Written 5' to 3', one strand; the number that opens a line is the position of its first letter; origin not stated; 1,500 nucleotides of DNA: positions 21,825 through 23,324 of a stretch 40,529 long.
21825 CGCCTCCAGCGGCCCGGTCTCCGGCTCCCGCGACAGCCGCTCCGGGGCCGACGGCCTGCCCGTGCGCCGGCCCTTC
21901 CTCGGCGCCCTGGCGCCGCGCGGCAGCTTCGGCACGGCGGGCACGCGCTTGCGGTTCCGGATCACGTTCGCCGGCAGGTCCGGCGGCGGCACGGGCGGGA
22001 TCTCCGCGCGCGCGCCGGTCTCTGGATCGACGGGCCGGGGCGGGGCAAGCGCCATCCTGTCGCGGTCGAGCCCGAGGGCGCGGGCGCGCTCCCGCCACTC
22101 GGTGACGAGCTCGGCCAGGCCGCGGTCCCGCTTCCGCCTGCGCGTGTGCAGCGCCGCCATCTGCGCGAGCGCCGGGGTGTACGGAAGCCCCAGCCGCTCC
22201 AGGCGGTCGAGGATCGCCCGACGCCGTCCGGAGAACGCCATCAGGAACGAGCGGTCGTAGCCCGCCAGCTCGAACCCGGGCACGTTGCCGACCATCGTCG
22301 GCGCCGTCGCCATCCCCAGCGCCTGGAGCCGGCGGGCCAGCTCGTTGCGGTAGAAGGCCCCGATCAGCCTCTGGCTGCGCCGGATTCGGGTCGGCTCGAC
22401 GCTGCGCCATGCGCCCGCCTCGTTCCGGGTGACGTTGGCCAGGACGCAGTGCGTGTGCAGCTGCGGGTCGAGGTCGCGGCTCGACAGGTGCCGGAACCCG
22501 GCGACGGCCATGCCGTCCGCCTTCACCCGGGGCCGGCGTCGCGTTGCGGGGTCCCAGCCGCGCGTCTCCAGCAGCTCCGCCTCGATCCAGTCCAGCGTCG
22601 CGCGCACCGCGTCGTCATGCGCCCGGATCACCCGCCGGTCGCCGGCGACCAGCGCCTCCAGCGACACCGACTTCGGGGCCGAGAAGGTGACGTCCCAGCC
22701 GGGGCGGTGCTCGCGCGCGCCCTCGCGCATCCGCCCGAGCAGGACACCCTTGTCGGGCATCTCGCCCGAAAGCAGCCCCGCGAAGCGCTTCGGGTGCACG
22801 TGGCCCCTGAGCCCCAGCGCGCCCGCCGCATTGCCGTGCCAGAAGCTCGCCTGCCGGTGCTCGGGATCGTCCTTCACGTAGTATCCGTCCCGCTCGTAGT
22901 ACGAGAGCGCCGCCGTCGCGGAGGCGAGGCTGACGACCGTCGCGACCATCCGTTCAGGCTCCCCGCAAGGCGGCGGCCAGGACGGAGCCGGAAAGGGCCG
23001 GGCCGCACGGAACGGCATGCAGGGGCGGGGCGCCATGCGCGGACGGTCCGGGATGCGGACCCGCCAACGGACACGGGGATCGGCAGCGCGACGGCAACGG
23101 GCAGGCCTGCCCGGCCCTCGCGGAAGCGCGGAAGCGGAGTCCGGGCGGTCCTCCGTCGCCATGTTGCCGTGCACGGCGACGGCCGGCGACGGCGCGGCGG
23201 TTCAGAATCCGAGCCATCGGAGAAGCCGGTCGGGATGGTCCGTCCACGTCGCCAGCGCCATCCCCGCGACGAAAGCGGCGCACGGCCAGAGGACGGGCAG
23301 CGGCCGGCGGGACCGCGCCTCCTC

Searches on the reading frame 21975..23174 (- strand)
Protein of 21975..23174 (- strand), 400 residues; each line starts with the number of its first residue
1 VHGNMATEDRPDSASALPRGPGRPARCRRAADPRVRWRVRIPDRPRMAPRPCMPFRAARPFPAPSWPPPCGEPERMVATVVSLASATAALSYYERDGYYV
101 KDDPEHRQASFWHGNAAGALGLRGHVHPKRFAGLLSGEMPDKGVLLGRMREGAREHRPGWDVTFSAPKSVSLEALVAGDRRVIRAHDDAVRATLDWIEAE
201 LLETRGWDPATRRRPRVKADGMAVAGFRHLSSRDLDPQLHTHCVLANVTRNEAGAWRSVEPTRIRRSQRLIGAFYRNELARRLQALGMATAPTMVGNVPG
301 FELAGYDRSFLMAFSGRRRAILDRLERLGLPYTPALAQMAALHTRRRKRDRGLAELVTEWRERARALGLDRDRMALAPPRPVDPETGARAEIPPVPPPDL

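Call 123: search_solved_structures(query=window:21975-23174:-, max_evalue=0.001)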
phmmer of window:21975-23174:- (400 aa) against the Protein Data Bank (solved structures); distinct sequences matched with E-value up to 0.001: 12.
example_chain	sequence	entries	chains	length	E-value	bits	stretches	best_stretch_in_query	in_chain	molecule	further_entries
1omh_A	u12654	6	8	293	3.5e-47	164.8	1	88-370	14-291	trwC protein | TrwC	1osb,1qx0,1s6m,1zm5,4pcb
2cdm_A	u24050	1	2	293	1e-46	163.3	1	88-370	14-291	TRWC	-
3l6t_A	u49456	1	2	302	2.6e-44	155.4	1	79-373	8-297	Mobilization protein TraI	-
3l57_A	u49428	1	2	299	2.8e-44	155.3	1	79-373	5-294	Mobilization protein TraI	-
8a1b_A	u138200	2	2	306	2.8e-44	155.3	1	79-373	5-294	TraI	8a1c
1p4d_A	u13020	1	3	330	2.2e-40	142.4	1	80-371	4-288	TraI protein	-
2q7t_A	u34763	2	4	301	3.8e-40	141.6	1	82-370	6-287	Protein traI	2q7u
2a0i_A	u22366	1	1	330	4.2e-40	141.5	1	82-371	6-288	TraI protein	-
5n8o_A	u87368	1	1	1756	7.5e-40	140.7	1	80-371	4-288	DNA helicase I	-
9f0z_H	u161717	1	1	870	1.7e-39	139.5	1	80-371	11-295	Multifunctional conjugation protein TraI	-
9f0x_H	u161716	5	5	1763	4.9e-39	138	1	80-371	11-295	Multifunctional conjugation protein TraI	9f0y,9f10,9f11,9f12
7on6_A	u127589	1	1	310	3.5e-05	26.5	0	194-268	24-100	SAKe6AE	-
